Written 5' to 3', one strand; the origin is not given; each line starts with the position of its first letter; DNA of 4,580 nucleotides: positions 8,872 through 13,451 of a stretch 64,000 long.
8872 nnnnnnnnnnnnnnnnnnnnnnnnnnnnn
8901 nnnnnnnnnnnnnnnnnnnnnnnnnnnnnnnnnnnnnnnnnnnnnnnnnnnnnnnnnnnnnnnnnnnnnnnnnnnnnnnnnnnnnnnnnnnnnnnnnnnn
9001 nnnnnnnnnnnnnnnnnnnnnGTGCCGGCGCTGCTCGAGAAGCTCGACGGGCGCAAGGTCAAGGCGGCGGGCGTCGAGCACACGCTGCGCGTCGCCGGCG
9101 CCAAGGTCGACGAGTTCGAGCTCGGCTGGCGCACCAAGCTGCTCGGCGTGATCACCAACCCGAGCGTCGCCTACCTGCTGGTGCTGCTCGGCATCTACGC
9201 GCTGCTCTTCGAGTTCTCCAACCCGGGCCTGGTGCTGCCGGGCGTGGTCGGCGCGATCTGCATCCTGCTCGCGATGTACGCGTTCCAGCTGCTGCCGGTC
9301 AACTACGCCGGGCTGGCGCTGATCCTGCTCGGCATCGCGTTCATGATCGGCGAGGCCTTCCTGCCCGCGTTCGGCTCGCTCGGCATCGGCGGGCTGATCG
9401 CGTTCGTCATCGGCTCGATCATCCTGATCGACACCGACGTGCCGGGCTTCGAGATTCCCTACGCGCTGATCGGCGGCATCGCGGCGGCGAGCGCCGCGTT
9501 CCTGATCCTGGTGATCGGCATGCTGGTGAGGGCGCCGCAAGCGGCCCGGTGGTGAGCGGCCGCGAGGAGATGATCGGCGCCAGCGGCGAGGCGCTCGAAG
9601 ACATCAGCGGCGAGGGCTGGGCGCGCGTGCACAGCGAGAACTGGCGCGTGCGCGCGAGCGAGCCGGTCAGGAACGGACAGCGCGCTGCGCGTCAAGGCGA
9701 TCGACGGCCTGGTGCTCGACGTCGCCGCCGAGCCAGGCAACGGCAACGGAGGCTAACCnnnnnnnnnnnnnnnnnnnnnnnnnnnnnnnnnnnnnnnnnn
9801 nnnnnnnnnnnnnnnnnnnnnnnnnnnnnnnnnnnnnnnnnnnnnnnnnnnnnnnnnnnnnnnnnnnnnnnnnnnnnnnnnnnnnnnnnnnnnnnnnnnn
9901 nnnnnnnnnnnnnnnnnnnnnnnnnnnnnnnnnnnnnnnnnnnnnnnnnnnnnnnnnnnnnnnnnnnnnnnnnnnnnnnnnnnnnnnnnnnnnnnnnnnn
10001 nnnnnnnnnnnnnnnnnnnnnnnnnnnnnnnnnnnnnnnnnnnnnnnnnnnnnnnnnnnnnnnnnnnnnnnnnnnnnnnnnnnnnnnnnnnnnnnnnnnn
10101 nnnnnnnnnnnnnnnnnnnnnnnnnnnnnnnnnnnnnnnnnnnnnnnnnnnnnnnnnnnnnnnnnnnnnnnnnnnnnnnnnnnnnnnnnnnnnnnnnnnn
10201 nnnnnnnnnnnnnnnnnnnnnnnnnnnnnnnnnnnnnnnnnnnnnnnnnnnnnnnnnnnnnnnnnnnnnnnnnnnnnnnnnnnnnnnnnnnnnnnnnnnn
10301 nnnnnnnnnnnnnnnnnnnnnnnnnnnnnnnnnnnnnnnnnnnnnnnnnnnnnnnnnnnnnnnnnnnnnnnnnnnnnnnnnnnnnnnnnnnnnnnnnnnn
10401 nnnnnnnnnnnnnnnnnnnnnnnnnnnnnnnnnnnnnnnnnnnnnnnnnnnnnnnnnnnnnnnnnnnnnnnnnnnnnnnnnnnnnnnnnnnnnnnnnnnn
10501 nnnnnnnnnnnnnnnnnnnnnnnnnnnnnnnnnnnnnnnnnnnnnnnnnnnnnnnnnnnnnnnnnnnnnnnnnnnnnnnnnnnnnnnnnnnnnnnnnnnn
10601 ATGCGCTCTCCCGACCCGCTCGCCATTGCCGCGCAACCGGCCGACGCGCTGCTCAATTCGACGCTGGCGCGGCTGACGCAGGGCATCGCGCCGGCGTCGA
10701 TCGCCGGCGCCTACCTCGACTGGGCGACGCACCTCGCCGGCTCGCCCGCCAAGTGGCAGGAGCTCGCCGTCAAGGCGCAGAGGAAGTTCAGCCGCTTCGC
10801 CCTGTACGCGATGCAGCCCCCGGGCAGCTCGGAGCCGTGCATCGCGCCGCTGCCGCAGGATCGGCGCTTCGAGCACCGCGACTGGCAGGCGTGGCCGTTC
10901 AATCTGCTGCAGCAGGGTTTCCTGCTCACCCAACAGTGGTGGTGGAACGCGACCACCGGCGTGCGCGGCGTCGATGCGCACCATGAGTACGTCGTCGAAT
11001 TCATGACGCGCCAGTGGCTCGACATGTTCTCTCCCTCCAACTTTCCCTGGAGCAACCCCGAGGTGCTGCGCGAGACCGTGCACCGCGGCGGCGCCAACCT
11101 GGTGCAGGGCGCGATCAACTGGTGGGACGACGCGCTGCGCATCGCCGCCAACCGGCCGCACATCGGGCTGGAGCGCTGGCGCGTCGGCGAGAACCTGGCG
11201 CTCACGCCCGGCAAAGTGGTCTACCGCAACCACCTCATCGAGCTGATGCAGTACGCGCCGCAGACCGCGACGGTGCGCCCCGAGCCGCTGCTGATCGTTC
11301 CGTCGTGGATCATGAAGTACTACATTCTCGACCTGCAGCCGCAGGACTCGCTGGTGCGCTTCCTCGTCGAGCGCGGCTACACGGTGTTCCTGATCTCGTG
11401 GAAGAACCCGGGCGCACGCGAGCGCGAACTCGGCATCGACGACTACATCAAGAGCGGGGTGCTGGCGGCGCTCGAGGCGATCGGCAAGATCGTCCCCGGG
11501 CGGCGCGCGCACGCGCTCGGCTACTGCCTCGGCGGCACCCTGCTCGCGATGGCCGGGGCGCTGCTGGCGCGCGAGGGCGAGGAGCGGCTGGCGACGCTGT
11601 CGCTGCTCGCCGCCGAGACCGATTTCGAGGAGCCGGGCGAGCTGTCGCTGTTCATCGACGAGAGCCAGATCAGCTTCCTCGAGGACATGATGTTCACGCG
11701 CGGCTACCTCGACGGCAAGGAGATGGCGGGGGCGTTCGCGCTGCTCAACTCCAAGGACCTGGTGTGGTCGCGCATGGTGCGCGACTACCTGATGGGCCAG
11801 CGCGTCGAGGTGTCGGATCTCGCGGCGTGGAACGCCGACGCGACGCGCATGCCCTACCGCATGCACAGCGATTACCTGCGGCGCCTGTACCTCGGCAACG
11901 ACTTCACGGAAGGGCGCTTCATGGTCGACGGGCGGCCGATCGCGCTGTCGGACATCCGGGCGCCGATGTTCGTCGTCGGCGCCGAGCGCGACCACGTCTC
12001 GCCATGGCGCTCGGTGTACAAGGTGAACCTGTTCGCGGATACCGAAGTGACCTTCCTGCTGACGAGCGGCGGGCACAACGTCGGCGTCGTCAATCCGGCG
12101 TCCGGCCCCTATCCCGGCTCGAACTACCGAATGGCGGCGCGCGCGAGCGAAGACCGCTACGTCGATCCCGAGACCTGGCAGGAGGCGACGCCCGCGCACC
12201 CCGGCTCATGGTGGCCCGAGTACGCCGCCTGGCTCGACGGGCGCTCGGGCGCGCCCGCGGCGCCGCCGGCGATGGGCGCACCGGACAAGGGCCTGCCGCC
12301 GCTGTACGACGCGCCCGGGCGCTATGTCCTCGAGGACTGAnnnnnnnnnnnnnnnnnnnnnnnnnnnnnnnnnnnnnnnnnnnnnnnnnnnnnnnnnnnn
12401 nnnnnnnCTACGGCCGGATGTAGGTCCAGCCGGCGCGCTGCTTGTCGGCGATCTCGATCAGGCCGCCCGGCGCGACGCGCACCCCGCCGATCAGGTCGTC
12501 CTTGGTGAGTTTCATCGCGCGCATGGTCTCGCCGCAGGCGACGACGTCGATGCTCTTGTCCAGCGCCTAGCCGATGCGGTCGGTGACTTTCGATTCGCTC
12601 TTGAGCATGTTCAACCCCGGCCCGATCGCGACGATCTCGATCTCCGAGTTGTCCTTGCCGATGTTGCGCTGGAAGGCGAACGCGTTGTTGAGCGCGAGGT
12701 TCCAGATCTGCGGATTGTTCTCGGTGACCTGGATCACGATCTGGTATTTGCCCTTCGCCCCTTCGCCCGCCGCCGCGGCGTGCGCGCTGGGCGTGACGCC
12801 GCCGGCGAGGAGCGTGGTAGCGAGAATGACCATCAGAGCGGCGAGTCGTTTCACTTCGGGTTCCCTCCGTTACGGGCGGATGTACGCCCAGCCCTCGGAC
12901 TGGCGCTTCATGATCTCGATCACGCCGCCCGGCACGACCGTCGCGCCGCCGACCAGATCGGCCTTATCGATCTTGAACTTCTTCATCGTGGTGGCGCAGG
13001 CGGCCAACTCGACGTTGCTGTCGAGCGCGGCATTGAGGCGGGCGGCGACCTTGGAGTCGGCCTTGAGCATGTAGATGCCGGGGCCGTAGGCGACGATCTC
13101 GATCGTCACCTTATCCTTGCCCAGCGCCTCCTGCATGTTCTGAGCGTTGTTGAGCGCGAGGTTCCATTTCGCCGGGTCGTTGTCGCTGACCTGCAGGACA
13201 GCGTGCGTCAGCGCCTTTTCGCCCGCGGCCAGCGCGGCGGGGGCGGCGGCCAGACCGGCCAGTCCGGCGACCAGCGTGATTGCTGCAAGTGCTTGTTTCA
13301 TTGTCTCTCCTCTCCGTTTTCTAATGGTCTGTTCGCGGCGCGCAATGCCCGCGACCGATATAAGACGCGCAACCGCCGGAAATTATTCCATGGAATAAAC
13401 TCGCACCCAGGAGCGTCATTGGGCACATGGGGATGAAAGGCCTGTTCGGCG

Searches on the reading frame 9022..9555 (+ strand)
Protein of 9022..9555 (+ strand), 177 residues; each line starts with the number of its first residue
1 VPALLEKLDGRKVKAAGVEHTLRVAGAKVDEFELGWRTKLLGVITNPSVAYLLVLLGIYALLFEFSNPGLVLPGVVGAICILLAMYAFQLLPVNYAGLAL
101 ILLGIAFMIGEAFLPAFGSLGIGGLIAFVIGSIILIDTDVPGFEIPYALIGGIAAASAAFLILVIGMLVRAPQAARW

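Call 41: search_protein_families(library=pfam, proteins=[window:9022-9555:+], max_evalue=0.001)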
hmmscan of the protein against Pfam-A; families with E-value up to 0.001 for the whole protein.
window:9022-9555:+ (177 aa): 1 family
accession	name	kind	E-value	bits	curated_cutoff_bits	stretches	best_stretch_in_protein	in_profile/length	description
PF24961.1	NfeD_membrane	-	1.9e-26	92.9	26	1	49-164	2-116/119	NfeD integral membrane domain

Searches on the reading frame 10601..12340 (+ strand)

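Call 41: search_protein_families(library=pfam, proteins=[window:10601-12340:+], max_evalue=0.001)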
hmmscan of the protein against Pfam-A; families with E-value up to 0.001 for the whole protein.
window:10601-12340:+ (579 aa): 3 families
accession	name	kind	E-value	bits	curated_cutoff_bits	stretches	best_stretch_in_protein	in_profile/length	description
PF07167.19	PhaC_N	-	2e-54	184.3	23.7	1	86-255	1-173/173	Poly-beta-hydroxybutyrate polymerase (PhaC) N-terminus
PF12551.13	PHBC_N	-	4.6e-14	52.4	25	1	11-51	3-43/43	Poly-beta-hydroxybutyrate polymerase N terminal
PF00561.26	Abhydrolase_1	-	4e-10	40.2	25.8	1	229-480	2-227/245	alpha/beta hydrolase fold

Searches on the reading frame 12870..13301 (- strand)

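Call 41: search_protein_families(library=pfam, proteins=[window:12870-13301:-], max_evalue=0.001)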
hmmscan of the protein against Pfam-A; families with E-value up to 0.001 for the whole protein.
window:12870-13301:- (143 aa): 1 family
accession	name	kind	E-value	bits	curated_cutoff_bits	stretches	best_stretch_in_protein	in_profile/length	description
PF02635.20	DsrE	-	5.9e-10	39.8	22.7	1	47-142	20-115/116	DsrE/DsrF-like family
